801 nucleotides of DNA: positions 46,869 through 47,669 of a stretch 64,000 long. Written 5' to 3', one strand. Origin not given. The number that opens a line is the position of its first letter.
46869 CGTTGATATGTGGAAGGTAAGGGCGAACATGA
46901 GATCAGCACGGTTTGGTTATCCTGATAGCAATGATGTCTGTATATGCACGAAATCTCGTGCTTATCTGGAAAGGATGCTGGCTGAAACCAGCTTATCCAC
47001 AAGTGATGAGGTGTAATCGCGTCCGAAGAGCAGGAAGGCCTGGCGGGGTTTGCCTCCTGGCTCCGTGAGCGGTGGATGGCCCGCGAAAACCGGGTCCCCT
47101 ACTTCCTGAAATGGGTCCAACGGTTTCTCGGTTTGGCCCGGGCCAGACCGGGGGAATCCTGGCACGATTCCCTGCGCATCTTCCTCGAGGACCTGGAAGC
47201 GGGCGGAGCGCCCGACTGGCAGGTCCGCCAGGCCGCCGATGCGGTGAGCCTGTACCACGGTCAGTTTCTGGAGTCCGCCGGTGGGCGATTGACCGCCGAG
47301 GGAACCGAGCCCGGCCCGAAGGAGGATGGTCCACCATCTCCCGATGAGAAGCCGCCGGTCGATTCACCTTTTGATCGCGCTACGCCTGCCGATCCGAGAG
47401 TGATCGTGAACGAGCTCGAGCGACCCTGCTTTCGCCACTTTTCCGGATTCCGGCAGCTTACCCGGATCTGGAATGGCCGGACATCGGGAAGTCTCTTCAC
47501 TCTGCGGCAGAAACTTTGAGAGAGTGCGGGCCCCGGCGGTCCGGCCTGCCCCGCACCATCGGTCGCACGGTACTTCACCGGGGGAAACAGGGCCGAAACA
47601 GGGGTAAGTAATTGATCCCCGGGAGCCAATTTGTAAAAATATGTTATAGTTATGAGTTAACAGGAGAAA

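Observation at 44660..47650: Decayed mobile islet between mutS2 and the trehalose locus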

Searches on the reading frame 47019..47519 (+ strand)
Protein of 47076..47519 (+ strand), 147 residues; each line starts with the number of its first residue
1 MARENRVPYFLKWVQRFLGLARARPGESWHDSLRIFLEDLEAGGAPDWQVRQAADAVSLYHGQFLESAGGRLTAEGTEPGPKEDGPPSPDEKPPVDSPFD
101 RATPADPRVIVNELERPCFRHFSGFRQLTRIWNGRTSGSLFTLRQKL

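Call 3: search_protein_families(library=pfam, proteins=[window:47076-47519:+], max_evalue=0.01)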
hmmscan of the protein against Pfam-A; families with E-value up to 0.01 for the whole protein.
window:47076-47519:+ (147 aa): 0 families

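Call 5: search_protein_families(library=pfam, proteins=[window:47076-47519:+], max_evalue=10)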
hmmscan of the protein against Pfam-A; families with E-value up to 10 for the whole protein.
window:47076-47519:+ (147 aa): 0 families

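Call 6: search_protein_families(library=ncbifam, proteins=[window:47076-47519:+], max_evalue=1)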
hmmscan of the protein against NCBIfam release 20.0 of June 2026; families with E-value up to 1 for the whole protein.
window:47076-47519:+ (147 aa): 0 families

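Call 8: find_homologous_proteins(query=window:47076-47519:+, max_evalue=0.001)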
Query window:47076-47519:+ (147 aa): 2 proteins with E <= 0.001 among 45 candidates.
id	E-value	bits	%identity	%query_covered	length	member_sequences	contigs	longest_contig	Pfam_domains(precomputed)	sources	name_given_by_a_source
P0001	2.5e-96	338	100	100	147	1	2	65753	-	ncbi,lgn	-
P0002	1.2e-44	170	62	99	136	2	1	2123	-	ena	-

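Call 19: find_encoding_contigs(protein=P0002, flank=5000)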
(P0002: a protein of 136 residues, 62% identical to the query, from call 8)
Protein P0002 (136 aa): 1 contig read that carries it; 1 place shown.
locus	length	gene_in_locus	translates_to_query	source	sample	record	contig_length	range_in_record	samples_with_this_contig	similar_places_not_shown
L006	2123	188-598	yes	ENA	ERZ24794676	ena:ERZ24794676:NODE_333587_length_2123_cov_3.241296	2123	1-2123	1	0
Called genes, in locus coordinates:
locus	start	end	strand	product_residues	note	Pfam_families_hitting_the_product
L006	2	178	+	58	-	?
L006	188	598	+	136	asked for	-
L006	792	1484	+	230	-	PF19027:DUF5752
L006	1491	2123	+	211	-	?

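Call 20: find_encoding_contigs(protein=P0001, flank=10000)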
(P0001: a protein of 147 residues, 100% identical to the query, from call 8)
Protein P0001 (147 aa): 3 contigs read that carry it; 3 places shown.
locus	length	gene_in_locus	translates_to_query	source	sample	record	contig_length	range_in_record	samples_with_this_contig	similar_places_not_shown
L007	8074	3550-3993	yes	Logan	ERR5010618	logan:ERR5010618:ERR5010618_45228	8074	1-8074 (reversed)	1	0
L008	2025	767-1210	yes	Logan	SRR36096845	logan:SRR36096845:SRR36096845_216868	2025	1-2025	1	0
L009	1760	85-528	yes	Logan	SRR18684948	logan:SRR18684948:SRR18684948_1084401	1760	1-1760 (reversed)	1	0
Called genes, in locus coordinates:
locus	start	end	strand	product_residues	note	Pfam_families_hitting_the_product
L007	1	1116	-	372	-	?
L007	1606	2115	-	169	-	PF01988:VIT1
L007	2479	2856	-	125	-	PF01850:PIN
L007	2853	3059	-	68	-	PF04014:MazE_antitoxin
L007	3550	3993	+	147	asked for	-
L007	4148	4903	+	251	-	PF19027:DUF5752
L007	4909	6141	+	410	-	PF21269:TreT_GT1, PF00534:Glycos_transf_1, PF13692:Glyco_trans_1_4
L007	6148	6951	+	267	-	PF02358:Trehalose_PPase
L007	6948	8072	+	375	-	?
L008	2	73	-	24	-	?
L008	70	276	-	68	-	PF04014:MazE_antitoxin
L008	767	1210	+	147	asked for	-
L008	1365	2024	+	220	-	?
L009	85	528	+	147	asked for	-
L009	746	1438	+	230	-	PF19027:DUF5752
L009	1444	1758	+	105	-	?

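Call 26: search_protein_representatives(protein=window:47076-47519:+)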
Query: 147 residues. Proteins with E-value up to 0.001 (for the whole library): 183; up to 1e-10: 32; up to 1e-30: 1. The best 150 are listed.
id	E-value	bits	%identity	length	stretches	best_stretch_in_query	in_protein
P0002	3.9e-45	169.9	77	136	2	1-103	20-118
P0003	1.6e-24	102.9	53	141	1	5-124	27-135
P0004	1.7e-21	93.1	49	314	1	2-118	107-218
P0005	1.5e-19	86.8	54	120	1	1-89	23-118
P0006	2.5e-19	86.0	62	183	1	1-64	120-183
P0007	1.2e-18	83.9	58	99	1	2-66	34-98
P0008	5.4e-18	81.7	50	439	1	1-82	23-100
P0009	1.2e-17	80.6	42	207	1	3-130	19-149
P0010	1.2e-17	80.5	55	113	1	2-76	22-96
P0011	1.9e-17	80.0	49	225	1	2-83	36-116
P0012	6.6e-17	78.2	62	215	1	4-72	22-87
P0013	7.9e-17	77.9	50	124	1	1-81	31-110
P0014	8.1e-17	77.9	53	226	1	1-86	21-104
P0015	5.5e-15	72.0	48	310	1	2-90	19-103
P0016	6.7e-15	71.7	51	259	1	2-78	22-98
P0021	6.1e-14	68.6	47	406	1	1-75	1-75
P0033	5.0e-11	59.1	44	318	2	2-76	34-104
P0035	2.7e-10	56.7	43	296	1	2-77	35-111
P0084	1.4e-05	41.3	38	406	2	10-74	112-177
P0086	1.5e-05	41.2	46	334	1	2-60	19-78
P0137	1.7e-04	37.8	38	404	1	4-66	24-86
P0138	1.8e-04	37.8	39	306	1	3-83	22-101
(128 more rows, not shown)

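Call 27: search_protein_families(library=pfam, proteins=[P0008, P0021, P0137, P0084, P0004, P0015, P0033, P0086, P0035, P0138], max_evalue=0.001)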
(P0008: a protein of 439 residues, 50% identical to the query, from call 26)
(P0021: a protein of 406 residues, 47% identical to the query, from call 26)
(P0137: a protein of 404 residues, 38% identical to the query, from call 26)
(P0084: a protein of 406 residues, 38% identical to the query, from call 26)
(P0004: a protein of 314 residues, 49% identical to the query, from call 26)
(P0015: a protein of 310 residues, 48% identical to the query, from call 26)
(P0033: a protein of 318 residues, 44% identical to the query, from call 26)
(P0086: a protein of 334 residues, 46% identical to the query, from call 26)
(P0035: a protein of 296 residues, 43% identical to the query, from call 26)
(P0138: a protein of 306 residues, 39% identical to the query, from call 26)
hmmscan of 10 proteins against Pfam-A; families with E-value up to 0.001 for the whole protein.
P0008 (439 aa): 2 families
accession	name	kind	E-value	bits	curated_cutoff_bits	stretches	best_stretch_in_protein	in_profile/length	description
PF00589.27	Phage_integrase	-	3.4e-37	128.3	27.1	1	226-425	3-169/172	Phage integrase family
PF13495.12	Phage_int_SAM_4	-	2.9e-21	76.1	27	1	127-208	4-84/85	Phage integrase, N-terminal SAM-like domain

P0021 (406 aa): 1 family
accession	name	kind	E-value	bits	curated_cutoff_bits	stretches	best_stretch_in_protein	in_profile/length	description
PF13495.12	Phage_int_SAM_4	-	2.5e-20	73.1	27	1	88-167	4-83/85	Phage integrase, N-terminal SAM-like domain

P0137 (404 aa): 2 families
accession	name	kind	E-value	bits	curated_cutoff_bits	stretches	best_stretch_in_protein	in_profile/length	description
PF13495.12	Phage_int_SAM_4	-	3.6e-29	101.4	27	2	101-181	3-83/85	Phage integrase, N-terminal SAM-like domain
PF00589.27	Phage_integrase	-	2.1e-21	76.9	27.1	1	206-388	9-168/172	Phage integrase family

P0084 (406 aa): 2 families
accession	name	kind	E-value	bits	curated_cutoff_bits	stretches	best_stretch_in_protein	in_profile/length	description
PF00589.27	Phage_integrase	-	8.6e-33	114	27.1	1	190-388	2-168/172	Phage integrase family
PF13495.12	Phage_int_SAM_4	-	6.8e-22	78.1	27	1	93-172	3-83/85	Phage integrase, N-terminal SAM-like domain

P0004 (314 aa): 0 families

P0015 (310 aa): 3 families
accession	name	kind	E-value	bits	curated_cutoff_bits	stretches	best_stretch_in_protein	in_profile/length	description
PF13495.12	Phage_int_SAM_4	-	1e-25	90.4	27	1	105-188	1-84/85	Phage integrase, N-terminal SAM-like domain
PF00589.27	Phage_integrase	-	2.4e-12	47.4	27.1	1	206-280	3-82/172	Phage integrase family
PF02899.23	Phage_int_SAM_1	-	1.6e-05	25.5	22.3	1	110-181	6-78/83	Phage integrase, N-terminal SAM-like domain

P0033 (318 aa): 1 family
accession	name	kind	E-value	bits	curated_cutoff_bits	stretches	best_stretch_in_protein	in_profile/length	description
PF13495.12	Phage_int_SAM_4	-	5.3e-24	84.9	27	1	128-208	4-84/85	Phage integrase, N-terminal SAM-like domain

P0086 (334 aa): 2 families
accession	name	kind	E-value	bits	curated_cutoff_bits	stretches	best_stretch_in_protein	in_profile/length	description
PF13495.12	Phage_int_SAM_4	-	1.4e-27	96.3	27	1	104-182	5-83/85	Phage integrase, N-terminal SAM-like domain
PF00589.27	Phage_integrase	-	4.3e-09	36.8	27.1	1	221-265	28-72/172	Phage integrase family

P0035 (296 aa): 2 families
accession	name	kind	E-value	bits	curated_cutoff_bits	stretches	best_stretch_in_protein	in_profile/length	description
PF13495.12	Phage_int_SAM_4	-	5.7e-25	88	27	1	123-202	4-83/85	Phage integrase, N-terminal SAM-like domain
PF02899.23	Phage_int_SAM_1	-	1.8e-05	25.3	22.3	0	125-190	6-72/83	Phage integrase, N-terminal SAM-like domain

P0138 (306 aa): 2 families
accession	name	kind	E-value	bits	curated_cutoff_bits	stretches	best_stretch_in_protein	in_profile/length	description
PF13495.12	Phage_int_SAM_4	-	1.4e-22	80.3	27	1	108-193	1-83/85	Phage integrase, N-terminal SAM-like domain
PF00589.27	Phage_integrase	-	2.3e-14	54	27.1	1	216-290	7-86/172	Phage integrase family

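Call 28: search_protein_families(library=ncbifam, proteins=[P0008, P0021, P0137, P0084, P0015, P0086], max_evalue=0.001)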
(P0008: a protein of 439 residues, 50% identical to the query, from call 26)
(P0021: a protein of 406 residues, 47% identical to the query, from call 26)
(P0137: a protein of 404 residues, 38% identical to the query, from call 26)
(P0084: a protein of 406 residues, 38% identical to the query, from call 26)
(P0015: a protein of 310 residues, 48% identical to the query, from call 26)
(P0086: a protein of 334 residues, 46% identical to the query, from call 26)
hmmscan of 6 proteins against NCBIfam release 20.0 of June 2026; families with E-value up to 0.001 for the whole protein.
P0008 (439 aa): 11 families
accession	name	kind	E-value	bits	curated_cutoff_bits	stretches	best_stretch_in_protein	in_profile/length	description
TIGR02249.1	integrase_gron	subfamily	9.9e-120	399.6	265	1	126-439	3-315/315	integron integrase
NF011946.0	PRK15417.1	equivalog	2.8e-86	289.8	435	1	129-438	21-329/337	integron integrase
NF040815.2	recomb_XerA_Arch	equivalog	3.9e-51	174.1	220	2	131-303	6-174/263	site-specific tyrosine recombinase/integron integrase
TIGR02225.1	recomb_XerD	equivalog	1.1e-45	156.2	329.6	2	365-425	215-275/290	site-specific tyrosine recombinase XerD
TIGR02224.1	recomb_XerC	equivalog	8e-44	150.2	335.15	2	363-424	216-277/295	tyrosine recombinase XerC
NF001399.0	PRK00283.1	subfamily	7.9e-43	146.8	279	1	135-427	20-286/300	tyrosine recombinase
NF002331.0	PRK01287.1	subfamily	2.3e-32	112.4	371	2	363-424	250-312/365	site-specific tyrosine recombinase XerC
NF003462.0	PRK05084.1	equivalog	1.5e-17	63.4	267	2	379-425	299-345/360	tyrosine recombinase XerS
NF007371.0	PRK09871.1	subfamily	5.2e-13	49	222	1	366-423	116-173/198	tyrosine-type DNA invertase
NF007370.0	PRK09870.1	subfamily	3.7e-12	46.3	221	1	371-423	126-178/200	tyrosine-type DNA invertase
NF040693.1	recomb_GmtY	equivalog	6.6e-07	28.9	340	1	367-423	371-431/441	gamma-mobile-trio recombinase GmtY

P0021 (406 aa): 7 families
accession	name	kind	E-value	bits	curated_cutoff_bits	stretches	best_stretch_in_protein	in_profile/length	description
TIGR02249.1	integrase_gron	subfamily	2e-36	125.9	265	1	86-220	2-136/315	integron integrase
NF011946.0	PRK15417.1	equivalog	5.1e-26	91.6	435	1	78-219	9-150/337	integron integrase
NF040815.2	recomb_XerA_Arch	equivalog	3.7e-11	43.1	220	1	92-220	6-132/263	site-specific tyrosine recombinase/integron integrase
TIGR02225.1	recomb_XerD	equivalog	5.1e-07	29.3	329.6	1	96-219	11-143/290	site-specific tyrosine recombinase XerD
NF001399.0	PRK00283.1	subfamily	6.6e-07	28.9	279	1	128-220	54-154/300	tyrosine recombinase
TIGR02224.1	recomb_XerC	equivalog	2e-05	24.1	335.15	1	95-220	10-148/295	tyrosine recombinase XerC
NF002331.0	PRK01287.1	subfamily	0.00018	20.6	371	1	92-220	36-182/365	site-specific tyrosine recombinase XerC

P0137 (404 aa): 11 families
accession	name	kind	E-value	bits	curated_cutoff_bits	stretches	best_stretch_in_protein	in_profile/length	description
TIGR02249.1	integrase_gron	subfamily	3.6e-72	243.4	265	1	102-403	4-314/315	integron integrase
NF040815.2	recomb_XerA_Arch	equivalog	2.7e-41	141.9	220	2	102-273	2-171/263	site-specific tyrosine recombinase/integron integrase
NF011946.0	PRK15417.1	equivalog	8.1e-41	140.3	435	1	106-401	23-327/337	integron integrase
TIGR02224.1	recomb_XerC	equivalog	1e-27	97.3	335.15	1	103-391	3-280/295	tyrosine recombinase XerC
TIGR02225.1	recomb_XerD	equivalog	5.1e-27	94.9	329.6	1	103-389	3-275/290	site-specific tyrosine recombinase XerD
NF001399.0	PRK00283.1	subfamily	5.2e-27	94.9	279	1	109-388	19-283/300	tyrosine recombinase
NF002331.0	PRK01287.1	subfamily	1.1e-11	44.3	371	1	322-390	250-314/365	site-specific tyrosine recombinase XerC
NF003462.0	PRK05084.1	equivalog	3e-10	39.4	267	1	207-279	188-260/360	tyrosine recombinase XerS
NF007370.0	PRK09870.1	subfamily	3.8e-07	29.9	221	0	308-386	104-177/200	tyrosine-type DNA invertase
NF007371.0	PRK09871.1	subfamily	1.1e-05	25.1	222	0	311-386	102-172/198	tyrosine-type DNA invertase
NF002685.0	PRK02436.1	equivalog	0.00059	19.8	178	0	183-273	81-170/245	site-specific tyrosine recombinase XerD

P0084 (406 aa): 11 families
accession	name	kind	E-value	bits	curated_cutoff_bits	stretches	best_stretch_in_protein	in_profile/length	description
TIGR02249.1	integrase_gron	subfamily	1.5e-109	366.2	265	1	93-403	3-315/315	integron integrase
NF011946.0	PRK15417.1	equivalog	1.4e-87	294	435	1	88-404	13-331/337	integron integrase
NF040815.2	recomb_XerA_Arch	equivalog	3.6e-50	171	220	2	99-263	7-169/263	site-specific tyrosine recombinase/integron integrase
TIGR02224.1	recomb_XerC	equivalog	9.5e-45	153.2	335.15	2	103-271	12-193/295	tyrosine recombinase XerC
NF001399.0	PRK00283.1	subfamily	3.5e-43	148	279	1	113-389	34-284/300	tyrosine recombinase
TIGR02225.1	recomb_XerD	equivalog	5.3e-40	137.6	329.6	2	329-389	215-275/290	site-specific tyrosine recombinase XerD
NF002331.0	PRK01287.1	subfamily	2.1e-32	112.5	371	2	103-256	41-213/365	site-specific tyrosine recombinase XerC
NF003462.0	PRK05084.1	equivalog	6.4e-15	54.7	267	1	345-398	301-354/360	tyrosine recombinase XerS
NF007370.0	PRK09870.1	subfamily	2.5e-11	43.6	221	1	332-387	123-178/200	tyrosine-type DNA invertase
NF007371.0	PRK09871.1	subfamily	1.1e-10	41.3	222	1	331-387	117-173/198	tyrosine-type DNA invertase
NF040693.1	recomb_GmtY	equivalog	7e-06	25.5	340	1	315-387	360-431/441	gamma-mobile-trio recombinase GmtY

P0015 (310 aa): 9 families
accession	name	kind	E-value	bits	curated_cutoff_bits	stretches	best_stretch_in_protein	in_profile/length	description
TIGR02249.1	integrase_gron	subfamily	3.9e-63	213.7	265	1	106-281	2-177/315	integron integrase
NF011946.0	PRK15417.1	equivalog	1.1e-50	172.7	435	1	102-282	13-193/337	integron integrase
NF040815.2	recomb_XerA_Arch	equivalog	7e-32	111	220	1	112-279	6-170/263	site-specific tyrosine recombinase/integron integrase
TIGR02224.1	recomb_XerC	equivalog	1.2e-23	83.9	335.15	1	111-278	6-185/295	tyrosine recombinase XerC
TIGR02225.1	recomb_XerD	equivalog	8.6e-22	77.8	329.6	1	112-272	7-175/290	site-specific tyrosine recombinase XerD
NF001399.0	PRK00283.1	subfamily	3.3e-20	72.5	279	1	112-271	16-184/300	tyrosine recombinase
NF002331.0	PRK01287.1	subfamily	3.5e-18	65.7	371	1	93-269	17-211/365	site-specific tyrosine recombinase XerC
NF002685.0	PRK02436.1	equivalog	2.6e-06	27.5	178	1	108-285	4-175/245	site-specific tyrosine recombinase XerD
NF003462.0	PRK05084.1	equivalog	4.3e-06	25.7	267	1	224-269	199-244/360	tyrosine recombinase XerS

P0086 (334 aa): 7 families
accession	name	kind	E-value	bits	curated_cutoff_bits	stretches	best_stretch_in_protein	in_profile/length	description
TIGR02249.1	integrase_gron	subfamily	1.5e-53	182.2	265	1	105-267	6-168/315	integron integrase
NF011946.0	PRK15417.1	equivalog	3.2e-38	131.7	435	1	106-267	22-183/337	integron integrase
NF040815.2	recomb_XerA_Arch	equivalog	2.3e-26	92.9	220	1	104-269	3-165/263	site-specific tyrosine recombinase/integron integrase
TIGR02224.1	recomb_XerC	equivalog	3e-17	62.9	335.15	1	109-263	8-175/295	tyrosine recombinase XerC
TIGR02225.1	recomb_XerD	equivalog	6.7e-15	55.2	329.6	1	108-265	7-173/290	site-specific tyrosine recombinase XerD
NF001399.0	PRK00283.1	subfamily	1e-13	51.2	279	1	112-265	21-183/300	tyrosine recombinase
NF002331.0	PRK01287.1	subfamily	1e-13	51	371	1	107-262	36-209/365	site-specific tyrosine recombinase XerC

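Call 41: find_encoding_contigs(protein=P0003, flank=6000, max_places=4)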
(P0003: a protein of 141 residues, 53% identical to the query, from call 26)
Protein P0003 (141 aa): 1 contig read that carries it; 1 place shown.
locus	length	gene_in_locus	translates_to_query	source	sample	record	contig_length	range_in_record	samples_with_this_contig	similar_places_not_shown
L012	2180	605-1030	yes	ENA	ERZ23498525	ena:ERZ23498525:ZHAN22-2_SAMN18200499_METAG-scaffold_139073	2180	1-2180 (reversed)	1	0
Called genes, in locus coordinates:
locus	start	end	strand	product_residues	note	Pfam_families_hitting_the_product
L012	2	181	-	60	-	?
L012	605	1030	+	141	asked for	-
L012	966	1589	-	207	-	-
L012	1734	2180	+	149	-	?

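Call 42: find_encoding_contigs(protein=P0005, flank=6000, max_places=4)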
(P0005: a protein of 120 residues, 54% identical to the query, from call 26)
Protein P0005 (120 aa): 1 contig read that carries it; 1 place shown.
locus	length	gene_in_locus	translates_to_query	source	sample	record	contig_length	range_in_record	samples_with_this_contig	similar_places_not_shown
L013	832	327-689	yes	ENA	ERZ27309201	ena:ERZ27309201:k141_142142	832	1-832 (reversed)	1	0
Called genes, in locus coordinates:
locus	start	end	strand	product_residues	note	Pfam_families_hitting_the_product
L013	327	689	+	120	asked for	-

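Call 43: find_encoding_contigs(protein=P0008, flank=8000, max_places=4)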
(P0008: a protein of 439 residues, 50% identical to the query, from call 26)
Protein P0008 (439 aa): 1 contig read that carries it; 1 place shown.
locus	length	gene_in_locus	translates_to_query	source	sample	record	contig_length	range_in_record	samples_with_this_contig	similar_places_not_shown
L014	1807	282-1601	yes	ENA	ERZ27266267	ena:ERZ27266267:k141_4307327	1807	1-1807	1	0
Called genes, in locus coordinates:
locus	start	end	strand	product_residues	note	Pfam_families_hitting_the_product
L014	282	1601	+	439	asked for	PF13495:Phage_int_SAM_4, PF00589:Phage_integrase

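Call 76: predict_structure(alignment_id=A3)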
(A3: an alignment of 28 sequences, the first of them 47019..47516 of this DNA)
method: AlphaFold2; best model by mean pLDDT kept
length: 166 residues; sequences in the alignment: 28
mean_pLDDT: 75.5   pTM: 0.60
mean pLDDT of the five models: 75.5, 75.4, 75.2, 74.4, 73.4
residues with pLDDT >= 90: 80; 70-90: 8; 50-70: 56; < 50: 22
segments of 3 or more residues with pLDDT < 50: 127-137, 162-165
pLDDT, mean of each block of 10 residues (from residue 1): 91 95 95 97 95 97 96 96 84 57 60 54 49 46 56 54 49
secondary structure, 60 per line:
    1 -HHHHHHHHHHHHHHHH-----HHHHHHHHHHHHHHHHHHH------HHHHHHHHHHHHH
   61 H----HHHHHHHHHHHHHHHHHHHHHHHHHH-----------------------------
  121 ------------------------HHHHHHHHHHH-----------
elements in order: H2-17 H23-41 H48-61 H66-91 H145-155
